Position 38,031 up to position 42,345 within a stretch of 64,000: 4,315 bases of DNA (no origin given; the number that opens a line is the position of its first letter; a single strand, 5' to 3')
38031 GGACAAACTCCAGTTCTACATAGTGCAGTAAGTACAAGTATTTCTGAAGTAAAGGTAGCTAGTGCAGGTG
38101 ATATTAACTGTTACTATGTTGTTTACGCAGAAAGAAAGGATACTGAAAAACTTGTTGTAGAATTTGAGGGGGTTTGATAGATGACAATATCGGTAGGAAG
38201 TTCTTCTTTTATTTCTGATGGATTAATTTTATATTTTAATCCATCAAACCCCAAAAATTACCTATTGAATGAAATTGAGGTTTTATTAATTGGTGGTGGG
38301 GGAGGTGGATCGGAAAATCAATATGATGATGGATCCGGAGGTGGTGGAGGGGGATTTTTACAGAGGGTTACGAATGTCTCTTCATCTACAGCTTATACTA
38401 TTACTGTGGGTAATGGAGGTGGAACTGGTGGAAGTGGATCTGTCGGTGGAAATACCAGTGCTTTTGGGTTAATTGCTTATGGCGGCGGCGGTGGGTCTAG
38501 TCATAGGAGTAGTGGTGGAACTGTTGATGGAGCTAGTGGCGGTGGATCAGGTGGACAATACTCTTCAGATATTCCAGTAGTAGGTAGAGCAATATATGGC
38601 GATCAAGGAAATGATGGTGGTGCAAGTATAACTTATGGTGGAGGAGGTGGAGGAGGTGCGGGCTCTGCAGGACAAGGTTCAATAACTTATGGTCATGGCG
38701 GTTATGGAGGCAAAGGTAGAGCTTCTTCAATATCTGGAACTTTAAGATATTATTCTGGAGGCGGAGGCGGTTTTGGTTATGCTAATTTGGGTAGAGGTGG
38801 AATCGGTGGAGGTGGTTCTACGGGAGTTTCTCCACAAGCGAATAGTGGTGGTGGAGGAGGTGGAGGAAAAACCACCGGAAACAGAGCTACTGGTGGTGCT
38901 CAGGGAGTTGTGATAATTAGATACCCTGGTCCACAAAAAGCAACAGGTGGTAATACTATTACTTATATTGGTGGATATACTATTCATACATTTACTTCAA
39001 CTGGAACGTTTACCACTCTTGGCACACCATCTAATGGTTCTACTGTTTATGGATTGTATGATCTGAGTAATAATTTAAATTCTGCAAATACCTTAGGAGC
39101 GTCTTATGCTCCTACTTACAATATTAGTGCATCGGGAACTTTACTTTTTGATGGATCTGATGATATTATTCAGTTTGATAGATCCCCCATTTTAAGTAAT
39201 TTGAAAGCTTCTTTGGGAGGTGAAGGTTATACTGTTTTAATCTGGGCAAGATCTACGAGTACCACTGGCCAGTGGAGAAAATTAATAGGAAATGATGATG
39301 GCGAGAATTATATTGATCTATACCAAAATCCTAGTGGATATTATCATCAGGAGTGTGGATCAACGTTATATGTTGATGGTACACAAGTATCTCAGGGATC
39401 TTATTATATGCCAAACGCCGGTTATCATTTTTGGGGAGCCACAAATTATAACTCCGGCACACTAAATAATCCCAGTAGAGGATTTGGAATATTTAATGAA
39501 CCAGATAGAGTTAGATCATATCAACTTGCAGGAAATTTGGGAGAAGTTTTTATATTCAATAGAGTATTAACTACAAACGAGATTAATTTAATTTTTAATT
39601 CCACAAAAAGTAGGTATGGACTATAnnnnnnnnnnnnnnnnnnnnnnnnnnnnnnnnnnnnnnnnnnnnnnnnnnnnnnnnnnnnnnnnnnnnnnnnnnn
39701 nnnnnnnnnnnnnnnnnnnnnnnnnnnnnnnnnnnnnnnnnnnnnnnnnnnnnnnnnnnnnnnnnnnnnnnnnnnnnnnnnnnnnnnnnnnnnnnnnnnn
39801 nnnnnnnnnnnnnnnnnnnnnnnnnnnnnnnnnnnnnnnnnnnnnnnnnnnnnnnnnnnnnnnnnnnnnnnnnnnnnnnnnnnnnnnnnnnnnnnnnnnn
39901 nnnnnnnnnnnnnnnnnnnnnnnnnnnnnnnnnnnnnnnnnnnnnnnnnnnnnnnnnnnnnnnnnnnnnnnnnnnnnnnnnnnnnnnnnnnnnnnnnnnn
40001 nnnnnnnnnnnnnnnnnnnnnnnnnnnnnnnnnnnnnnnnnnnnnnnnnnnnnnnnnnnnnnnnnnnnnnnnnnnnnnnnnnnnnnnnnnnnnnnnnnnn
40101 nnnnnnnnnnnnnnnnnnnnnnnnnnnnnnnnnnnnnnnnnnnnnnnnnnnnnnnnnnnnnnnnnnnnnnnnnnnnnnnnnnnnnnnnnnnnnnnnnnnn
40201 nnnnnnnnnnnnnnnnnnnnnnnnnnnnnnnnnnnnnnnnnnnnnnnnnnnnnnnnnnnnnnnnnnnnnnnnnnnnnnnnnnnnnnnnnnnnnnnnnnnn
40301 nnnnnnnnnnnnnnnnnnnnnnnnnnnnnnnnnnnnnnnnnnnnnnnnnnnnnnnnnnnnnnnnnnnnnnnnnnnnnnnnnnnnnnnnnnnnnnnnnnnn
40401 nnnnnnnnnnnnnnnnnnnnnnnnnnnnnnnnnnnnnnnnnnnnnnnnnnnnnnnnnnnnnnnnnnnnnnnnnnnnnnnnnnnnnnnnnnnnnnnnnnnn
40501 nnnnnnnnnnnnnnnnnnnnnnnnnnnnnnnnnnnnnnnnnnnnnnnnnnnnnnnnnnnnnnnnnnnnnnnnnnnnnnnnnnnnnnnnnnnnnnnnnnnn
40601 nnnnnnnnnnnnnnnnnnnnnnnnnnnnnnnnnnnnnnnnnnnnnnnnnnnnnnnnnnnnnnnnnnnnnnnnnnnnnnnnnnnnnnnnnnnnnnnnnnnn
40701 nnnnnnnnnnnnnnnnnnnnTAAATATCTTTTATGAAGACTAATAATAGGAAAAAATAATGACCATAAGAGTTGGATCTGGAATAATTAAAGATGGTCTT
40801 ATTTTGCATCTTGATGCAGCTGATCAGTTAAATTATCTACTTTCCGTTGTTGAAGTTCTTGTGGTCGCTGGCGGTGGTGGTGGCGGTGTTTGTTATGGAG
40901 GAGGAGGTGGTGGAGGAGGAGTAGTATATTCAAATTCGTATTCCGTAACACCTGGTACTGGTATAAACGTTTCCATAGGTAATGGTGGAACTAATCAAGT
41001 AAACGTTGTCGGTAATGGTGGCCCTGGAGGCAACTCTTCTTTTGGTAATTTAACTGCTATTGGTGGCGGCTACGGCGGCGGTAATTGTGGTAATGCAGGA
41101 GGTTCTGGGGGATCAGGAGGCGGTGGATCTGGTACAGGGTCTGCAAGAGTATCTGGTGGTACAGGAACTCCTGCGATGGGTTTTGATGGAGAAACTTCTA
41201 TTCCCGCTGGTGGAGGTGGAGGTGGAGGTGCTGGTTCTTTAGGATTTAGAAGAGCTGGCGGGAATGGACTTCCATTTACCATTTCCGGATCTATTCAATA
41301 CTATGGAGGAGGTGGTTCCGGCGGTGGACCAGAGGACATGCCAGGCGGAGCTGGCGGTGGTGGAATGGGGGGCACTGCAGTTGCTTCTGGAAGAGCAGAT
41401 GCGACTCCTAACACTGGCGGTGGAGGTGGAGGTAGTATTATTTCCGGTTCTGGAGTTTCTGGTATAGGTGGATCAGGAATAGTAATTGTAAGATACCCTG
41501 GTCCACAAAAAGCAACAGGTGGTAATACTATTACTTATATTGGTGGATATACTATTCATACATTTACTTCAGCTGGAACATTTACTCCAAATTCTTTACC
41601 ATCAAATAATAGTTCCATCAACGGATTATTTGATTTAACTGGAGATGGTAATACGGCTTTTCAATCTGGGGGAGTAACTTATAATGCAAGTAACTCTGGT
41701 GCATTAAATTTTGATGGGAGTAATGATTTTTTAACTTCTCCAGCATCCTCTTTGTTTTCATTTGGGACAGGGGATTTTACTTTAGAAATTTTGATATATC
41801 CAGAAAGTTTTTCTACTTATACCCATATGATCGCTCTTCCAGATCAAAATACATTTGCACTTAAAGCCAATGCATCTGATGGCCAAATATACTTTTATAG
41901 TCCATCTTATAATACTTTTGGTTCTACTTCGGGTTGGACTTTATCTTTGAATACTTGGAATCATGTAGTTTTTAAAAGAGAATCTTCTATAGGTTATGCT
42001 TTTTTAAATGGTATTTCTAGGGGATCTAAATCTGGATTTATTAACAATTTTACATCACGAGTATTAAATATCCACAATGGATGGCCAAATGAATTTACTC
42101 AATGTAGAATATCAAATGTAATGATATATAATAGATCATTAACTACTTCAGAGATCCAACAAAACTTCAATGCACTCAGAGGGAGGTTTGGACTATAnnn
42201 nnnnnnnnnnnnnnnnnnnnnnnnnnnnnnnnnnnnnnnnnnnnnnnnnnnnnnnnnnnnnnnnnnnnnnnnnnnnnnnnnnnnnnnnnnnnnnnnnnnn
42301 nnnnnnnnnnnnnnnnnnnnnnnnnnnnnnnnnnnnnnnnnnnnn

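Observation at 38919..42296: Perfect 81-bp and 108-bp arms flank equal-length (617 bp) divergent lectin segments: a cassette-exchange or accordion signature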

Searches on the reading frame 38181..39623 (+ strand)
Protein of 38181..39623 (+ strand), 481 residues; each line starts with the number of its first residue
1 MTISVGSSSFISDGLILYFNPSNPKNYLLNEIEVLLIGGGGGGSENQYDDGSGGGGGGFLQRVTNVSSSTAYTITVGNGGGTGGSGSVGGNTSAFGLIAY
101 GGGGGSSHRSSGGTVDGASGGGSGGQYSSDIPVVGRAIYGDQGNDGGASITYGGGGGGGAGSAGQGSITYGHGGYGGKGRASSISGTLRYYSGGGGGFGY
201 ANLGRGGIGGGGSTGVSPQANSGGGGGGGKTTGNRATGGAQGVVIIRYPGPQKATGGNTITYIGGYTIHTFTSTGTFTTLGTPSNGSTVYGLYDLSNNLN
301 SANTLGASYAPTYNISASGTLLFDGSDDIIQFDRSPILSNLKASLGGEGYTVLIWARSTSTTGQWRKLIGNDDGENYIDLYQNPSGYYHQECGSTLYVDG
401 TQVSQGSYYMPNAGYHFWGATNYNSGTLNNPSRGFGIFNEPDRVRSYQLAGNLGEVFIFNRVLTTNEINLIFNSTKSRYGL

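Call 6: search_protein_families(library=pfam, proteins=[window:38181-39623:+], max_evalue=0.01)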
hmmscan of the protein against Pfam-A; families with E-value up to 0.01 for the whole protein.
window:38181-39623:+ (481 aa): 1 family
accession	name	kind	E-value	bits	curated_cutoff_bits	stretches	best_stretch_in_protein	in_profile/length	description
PF21722.4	Gly_rich_2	-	7.8e-19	69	24.3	1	29-248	14-225/226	Glycine-rich domain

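Call 7: search_protein_families(library=phrogs, proteins=[window:38181-39623:+], max_evalue=0.001)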
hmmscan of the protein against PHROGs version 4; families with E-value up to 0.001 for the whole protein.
window:38181-39623:+ (481 aa): 2 families
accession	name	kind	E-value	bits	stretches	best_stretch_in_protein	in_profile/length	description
phrog_2295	-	unknown function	7.8e-38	131.7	1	29-288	595-903/1183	-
phrog_8510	-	head and packaging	2e-07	30.2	1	393-481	1272-1348/1348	virion structural protein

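Call 10: search_dna_similar(query=window:38181-39623:+, collection=phages, mode=protein, max_rows=25)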
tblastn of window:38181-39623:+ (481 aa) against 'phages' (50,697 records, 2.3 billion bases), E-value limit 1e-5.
No match.

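Call 26: find_encoding_contigs(protein=window:38181-39623:+, flank=9000, max_places=10)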
Protein window:38181-39623:+ (481 aa): 23 contigs read that carry it; 4 places shown.
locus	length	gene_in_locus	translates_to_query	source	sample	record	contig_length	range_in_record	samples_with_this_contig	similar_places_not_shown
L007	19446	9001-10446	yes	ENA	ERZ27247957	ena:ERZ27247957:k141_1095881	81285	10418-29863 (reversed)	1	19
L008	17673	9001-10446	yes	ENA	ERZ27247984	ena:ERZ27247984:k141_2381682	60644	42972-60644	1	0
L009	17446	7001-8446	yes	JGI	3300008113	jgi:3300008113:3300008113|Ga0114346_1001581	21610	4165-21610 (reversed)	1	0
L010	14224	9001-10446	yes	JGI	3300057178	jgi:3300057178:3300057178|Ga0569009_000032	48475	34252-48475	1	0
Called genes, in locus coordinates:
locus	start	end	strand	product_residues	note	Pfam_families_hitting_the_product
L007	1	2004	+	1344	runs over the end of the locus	-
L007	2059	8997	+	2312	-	PF18454:Mtd_N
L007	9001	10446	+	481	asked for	PF21722:Gly_rich_2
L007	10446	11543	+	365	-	PF13385:Laminin_G_3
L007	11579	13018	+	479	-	PF21722:Gly_rich_2, PF13385:Laminin_G_3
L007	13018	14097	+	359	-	PF13385:Laminin_G_3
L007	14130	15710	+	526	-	PF21722:Gly_rich_2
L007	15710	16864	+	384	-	-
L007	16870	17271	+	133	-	-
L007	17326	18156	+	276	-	PF26809:Phage_T4_gp13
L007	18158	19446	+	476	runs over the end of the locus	PF11649:T4_neck-protein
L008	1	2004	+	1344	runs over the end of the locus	-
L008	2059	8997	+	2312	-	PF18454:Mtd_N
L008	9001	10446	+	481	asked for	PF21722:Gly_rich_2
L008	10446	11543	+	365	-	PF13385:Laminin_G_3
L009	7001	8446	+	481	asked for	PF21722:Gly_rich_2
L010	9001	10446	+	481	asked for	PF21722:Gly_rich_2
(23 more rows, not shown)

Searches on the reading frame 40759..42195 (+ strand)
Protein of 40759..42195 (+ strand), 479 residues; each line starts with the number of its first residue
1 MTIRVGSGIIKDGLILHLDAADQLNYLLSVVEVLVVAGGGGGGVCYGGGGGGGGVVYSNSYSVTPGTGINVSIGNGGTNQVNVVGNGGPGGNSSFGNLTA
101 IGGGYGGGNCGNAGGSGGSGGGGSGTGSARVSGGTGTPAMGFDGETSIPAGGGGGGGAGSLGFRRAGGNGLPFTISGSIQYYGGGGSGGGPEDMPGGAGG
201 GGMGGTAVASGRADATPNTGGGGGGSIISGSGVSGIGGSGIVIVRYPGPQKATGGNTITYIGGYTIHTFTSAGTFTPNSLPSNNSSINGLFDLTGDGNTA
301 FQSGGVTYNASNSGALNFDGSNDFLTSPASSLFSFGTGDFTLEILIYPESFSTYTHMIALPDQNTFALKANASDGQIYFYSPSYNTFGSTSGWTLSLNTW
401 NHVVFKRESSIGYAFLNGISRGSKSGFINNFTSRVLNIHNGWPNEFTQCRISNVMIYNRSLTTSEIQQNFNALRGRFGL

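Call 6: search_protein_families(library=pfam, proteins=[window:40759-42195:+], max_evalue=0.01)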
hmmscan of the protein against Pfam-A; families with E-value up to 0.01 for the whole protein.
window:40759-42195:+ (479 aa): 2 families
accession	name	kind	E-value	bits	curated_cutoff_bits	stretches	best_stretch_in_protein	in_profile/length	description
PF21722.4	Gly_rich_2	-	6.8e-19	69.2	24.3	1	29-246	15-225/226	Glycine-rich domain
PF13385.13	Laminin_G_3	-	1.2e-16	61.7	27.6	1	319-467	1-151/151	Concanavalin A-like lectin/glucanases superfamily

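Call 7: search_protein_families(library=phrogs, proteins=[window:40759-42195:+], max_evalue=0.001)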
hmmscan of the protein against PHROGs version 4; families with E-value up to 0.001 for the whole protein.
window:40759-42195:+ (479 aa): 7 families
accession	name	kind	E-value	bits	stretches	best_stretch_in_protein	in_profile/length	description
phrog_2295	-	unknown function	1.2e-37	131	1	30-279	597-894/1183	-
phrog_24074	-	unknown function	1.1e-24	87.8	2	313-423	457-571/892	-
phrog_8510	-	head and packaging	1.1e-15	57.5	2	444-479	1313-1348/1348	virion structural protein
phrog_3545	-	unknown function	3.9e-12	46.1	1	305-467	784-970/1115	-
phrog_701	-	head and packaging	1.5e-11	41.8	1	312-465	4059-4214/6136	virion structural protein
phrog_863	-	tail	2.4e-05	24.5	1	31-203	420-598/690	tail fiber assembly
phrog_38322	-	unknown function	0.00011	22.2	1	312-447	322-473/506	-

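Call 39: search_solved_structures(query=window:40759-42195:+, max_evalue=1)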
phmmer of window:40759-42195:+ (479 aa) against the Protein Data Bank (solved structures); distinct sequences matched with E-value up to 1: 2.
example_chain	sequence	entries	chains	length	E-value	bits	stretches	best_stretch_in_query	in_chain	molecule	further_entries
5hon_A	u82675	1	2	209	0.00096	21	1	332-467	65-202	Extracellular arabinanase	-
5vl7_L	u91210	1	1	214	0.64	11.7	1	322-424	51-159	Fab33 light chain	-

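Call 61: find_homologous_proteins(query=window:40759-42195:+, region=272-479, max_evalue=1e-10)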
Query window:40759-42195:+, residues 272-479 (208 aa): 122 proteins with E <= 1e-10 among 1125 candidates; the best 120 are listed.
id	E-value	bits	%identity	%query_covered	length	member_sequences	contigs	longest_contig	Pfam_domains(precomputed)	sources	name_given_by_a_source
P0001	1.8e-130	450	100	100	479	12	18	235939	PF21722.5,PF13385.14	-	-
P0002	4.1e-86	306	69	99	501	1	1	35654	PF21722.5,PF13385.14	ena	-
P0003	7.1e-86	305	70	100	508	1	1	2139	PF21722.5,PF13385.14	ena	-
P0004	1.2e-84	301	66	100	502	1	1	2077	PF21722.5,PF13385.14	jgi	jgi:hypothetical protein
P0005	1.9e-84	300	75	83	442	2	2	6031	PF13385.14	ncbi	-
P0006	2.3e-83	297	77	80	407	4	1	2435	PF13385.14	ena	-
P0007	3.9e-83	296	77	80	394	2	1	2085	PF13385.14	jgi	jgi:hypothetical protein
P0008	4.1e-83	296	65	99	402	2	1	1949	PF13385.14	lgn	-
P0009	5.5e-82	292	67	95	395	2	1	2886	PF13385.14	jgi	jgi:hypothetical protein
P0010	9.3e-78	278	67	93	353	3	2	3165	PF13385.14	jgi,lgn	jgi:hypothetical protein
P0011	6.4e-74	266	65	90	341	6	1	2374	PF13385.14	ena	-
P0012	8.1e-74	265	64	90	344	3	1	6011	PF13385.14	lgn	-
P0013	4.2e-73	263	65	90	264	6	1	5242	PF13385.14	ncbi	-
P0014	2.1e-72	261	62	88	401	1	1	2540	PF13385.14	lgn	-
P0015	2.6e-71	257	62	93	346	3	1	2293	PF13385.14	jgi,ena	-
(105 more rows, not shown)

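Call 63: find_encoding_contigs(protein=P0003, flank=3000, max_places=3)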
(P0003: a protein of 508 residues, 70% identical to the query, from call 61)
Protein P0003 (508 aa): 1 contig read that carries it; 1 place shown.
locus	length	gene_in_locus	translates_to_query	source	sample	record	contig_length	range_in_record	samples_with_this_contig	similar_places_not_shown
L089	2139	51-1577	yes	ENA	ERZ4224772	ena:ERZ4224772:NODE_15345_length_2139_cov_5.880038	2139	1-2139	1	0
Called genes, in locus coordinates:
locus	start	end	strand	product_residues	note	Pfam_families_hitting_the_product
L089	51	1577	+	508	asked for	PF21722:Gly_rich_2, PF13385:Laminin_G_3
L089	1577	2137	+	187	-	?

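Call 64: find_encoding_contigs(protein=P0002, flank=10000, max_places=3)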
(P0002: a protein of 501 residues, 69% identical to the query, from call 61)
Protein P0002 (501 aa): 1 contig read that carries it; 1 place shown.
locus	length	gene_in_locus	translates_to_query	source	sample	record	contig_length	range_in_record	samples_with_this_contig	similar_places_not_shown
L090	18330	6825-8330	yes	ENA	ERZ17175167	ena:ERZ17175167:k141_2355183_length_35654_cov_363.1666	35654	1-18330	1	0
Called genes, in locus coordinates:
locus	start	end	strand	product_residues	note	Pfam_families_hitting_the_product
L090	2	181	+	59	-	?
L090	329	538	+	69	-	-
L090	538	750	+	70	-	-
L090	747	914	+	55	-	-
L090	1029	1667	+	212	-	PF07460:NUMOD3 (weak)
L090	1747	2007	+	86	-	-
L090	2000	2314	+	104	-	-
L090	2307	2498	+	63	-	-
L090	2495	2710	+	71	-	-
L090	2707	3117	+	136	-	-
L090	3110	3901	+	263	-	-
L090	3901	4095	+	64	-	-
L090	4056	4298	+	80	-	-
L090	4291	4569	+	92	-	-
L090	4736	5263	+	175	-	-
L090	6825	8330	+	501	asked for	PF21722:Gly_rich_2, PF13385:Laminin_G_3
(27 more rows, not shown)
